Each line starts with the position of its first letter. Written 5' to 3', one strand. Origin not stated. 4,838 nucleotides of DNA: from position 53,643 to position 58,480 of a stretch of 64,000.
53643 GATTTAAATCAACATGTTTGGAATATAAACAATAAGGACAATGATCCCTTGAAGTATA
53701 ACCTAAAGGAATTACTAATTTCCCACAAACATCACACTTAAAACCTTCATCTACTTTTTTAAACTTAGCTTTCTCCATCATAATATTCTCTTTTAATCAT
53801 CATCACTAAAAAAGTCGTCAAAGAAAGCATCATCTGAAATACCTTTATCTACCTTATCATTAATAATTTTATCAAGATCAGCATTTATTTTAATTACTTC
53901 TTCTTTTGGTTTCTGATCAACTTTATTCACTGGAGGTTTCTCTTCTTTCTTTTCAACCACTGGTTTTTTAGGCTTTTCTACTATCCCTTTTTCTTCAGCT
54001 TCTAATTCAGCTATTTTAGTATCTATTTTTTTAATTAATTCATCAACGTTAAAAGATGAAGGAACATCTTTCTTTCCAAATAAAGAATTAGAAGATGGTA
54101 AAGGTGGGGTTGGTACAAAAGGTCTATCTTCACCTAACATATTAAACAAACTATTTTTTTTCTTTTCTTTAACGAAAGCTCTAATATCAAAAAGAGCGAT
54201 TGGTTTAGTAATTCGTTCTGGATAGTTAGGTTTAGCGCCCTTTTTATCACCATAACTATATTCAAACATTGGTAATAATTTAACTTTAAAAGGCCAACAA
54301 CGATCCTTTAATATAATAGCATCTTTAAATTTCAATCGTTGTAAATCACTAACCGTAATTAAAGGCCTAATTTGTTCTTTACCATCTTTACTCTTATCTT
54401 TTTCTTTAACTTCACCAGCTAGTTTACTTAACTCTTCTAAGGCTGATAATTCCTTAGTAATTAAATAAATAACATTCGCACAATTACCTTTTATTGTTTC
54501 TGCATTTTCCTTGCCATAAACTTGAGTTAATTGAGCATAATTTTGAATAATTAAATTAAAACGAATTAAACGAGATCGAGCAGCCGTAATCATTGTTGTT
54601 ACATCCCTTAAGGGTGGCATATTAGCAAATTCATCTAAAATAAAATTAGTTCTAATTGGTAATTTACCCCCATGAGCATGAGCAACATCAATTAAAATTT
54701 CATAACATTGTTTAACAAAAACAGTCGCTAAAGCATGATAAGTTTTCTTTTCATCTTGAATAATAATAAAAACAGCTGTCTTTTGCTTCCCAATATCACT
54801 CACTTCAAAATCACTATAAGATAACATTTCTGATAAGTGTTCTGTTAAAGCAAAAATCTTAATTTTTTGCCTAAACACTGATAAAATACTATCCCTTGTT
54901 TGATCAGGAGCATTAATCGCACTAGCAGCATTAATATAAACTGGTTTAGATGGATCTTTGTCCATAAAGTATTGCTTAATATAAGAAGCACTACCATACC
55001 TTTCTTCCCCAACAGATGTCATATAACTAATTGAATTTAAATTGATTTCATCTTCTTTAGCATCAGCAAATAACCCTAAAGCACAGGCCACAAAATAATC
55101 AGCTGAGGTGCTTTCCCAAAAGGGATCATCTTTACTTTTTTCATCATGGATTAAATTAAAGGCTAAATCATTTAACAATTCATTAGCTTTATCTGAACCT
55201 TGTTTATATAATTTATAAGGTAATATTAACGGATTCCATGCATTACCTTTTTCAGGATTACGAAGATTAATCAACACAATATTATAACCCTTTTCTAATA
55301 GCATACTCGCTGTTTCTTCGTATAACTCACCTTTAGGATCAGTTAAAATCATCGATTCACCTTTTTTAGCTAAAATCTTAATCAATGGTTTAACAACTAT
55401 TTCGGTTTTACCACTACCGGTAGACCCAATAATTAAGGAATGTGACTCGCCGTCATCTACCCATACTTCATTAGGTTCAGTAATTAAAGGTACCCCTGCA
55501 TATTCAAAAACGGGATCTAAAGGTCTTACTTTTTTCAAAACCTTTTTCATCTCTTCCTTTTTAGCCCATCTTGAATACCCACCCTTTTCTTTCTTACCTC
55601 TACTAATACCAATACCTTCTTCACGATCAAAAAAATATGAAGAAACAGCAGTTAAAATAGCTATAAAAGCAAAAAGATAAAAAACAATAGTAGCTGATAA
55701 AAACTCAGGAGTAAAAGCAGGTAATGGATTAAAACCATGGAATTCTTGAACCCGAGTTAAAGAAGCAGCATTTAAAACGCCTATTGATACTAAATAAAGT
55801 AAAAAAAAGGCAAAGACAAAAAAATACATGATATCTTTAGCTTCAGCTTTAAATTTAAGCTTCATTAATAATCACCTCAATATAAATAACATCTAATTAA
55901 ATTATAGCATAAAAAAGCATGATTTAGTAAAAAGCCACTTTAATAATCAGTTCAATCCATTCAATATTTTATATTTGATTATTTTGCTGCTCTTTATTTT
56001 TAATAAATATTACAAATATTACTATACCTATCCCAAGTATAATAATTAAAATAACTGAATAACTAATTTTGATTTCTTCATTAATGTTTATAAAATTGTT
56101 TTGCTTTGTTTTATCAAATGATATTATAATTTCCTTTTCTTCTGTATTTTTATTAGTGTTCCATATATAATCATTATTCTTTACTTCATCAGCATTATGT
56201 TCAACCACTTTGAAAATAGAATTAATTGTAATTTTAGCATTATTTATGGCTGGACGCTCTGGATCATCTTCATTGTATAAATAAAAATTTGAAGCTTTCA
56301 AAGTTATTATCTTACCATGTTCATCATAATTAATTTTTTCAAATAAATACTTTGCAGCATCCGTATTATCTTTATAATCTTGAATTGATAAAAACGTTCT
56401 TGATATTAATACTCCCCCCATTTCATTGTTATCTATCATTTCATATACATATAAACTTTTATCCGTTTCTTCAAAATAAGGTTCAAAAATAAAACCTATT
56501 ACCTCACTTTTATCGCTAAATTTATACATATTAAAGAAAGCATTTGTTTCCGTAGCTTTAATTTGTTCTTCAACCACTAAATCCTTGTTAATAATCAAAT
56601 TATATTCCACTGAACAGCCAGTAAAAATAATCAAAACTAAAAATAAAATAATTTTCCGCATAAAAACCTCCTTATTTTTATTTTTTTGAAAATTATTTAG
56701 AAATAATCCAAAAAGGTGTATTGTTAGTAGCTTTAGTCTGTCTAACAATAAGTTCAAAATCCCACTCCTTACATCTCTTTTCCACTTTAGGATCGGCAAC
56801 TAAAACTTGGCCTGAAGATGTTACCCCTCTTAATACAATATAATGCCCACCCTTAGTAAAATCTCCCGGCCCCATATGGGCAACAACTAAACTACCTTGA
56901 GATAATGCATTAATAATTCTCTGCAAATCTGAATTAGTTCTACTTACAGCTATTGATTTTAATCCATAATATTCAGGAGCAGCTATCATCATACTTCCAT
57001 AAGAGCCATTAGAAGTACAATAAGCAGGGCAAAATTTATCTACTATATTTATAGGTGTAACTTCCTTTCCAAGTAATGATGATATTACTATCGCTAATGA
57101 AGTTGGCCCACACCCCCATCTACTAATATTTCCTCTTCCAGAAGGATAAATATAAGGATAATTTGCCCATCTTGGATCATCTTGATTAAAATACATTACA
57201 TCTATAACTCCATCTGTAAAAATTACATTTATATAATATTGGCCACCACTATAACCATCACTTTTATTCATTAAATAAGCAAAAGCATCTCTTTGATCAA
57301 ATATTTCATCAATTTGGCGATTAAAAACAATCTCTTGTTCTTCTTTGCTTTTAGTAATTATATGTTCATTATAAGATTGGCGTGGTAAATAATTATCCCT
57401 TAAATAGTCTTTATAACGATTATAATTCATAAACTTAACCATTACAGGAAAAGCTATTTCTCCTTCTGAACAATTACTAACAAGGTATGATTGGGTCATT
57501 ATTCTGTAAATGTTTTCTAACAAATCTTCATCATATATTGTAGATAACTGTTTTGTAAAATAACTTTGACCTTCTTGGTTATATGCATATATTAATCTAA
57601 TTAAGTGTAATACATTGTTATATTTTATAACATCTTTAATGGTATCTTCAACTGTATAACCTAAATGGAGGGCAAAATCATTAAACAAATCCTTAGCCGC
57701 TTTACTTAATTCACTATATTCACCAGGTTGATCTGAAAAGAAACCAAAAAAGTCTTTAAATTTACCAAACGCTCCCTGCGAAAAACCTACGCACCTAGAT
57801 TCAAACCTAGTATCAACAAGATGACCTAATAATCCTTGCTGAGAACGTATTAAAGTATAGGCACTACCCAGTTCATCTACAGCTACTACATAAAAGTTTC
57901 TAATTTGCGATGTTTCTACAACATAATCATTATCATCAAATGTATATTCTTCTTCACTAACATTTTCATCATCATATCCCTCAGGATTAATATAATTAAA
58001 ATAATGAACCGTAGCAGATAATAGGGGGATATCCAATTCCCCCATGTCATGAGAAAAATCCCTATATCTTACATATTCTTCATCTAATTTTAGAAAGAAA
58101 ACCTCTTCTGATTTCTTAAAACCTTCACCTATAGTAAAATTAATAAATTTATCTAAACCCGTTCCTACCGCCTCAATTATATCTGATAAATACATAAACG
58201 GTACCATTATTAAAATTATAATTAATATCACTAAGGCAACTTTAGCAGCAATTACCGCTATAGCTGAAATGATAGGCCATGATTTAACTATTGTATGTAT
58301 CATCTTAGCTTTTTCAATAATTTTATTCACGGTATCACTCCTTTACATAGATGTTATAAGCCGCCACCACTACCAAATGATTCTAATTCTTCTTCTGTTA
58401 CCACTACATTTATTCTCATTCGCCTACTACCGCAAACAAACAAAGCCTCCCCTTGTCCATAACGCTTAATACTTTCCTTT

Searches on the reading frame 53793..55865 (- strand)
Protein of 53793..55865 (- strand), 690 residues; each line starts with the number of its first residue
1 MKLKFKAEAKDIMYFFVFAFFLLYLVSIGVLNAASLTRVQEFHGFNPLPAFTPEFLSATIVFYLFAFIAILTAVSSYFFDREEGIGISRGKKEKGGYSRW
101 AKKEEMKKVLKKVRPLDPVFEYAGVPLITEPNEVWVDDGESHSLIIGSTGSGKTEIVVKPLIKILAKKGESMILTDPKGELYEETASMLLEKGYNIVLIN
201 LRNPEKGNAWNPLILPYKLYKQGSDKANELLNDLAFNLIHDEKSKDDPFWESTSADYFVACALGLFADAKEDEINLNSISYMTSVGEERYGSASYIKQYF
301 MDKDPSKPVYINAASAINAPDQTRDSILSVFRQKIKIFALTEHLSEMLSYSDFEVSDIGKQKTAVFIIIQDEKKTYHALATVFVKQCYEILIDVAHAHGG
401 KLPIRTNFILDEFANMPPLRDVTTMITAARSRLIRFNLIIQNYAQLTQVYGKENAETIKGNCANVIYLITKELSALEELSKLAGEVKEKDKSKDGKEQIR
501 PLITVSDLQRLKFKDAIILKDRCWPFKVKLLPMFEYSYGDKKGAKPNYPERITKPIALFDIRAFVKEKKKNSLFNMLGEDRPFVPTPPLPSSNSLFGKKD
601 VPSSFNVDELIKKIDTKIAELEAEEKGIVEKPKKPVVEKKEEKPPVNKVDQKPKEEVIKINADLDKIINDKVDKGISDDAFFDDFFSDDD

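Call 14: search_protein_families(library=pfam, proteins=[window:53793-55865:-], max_evalue=0.001)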
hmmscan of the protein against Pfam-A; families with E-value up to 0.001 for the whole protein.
window:53793-55865:- (690 aa): 6 families
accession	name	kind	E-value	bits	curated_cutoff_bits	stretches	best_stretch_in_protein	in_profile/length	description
PF02534.20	T4SS-DNA_transf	-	2.1e-50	172.4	20.1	1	132-535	36-447/468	Type IV secretory system Conjugative DNA transfer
PF10412.15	TrwB_AAD_bind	-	1e-26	94.2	20.5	1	139-510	14-353/387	Type IV secretion-system coupling protein DNA-binding domain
PF12696.13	TraG-D_C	-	9e-25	87.5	22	1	406-512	2-125/126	TraM recognition site of TraD and TraG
PF01935.23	DUF87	-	8.2e-06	26.5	23.2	1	141-196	24-78/220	Helicase HerA, central domain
PF00270.35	DEAD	-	0.00013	22.1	26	1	142-195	16-71/167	DEAD/DEAH box helicase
PF12846.13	AAA_10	-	0.0002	21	27.5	1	141-245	22-119/362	AAA-like domain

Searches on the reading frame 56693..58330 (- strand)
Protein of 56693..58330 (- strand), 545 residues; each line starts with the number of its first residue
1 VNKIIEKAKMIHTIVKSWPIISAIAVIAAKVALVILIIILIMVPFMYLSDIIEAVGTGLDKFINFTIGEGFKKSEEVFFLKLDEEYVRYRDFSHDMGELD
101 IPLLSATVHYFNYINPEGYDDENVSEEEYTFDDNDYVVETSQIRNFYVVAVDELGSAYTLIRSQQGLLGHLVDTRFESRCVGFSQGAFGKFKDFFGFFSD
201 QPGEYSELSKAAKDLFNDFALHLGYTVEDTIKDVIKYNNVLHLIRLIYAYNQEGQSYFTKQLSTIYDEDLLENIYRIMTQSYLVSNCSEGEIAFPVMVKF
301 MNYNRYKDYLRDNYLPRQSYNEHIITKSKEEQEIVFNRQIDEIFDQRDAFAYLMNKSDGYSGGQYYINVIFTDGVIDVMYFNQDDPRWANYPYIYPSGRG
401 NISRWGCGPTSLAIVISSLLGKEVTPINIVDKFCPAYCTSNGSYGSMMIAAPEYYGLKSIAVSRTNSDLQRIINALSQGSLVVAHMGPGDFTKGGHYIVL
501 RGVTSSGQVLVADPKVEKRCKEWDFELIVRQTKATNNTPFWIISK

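Call 14: search_protein_families(library=pfam, proteins=[window:56693-58330:-], max_evalue=0.001)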
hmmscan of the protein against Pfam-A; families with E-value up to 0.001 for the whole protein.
window:56693-58330:- (545 aa): 1 family
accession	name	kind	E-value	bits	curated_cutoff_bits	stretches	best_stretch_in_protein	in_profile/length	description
PF13529.12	Peptidase_C39_2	-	2e-15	58.1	24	1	377-514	2-142/143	Peptidase_C39 like family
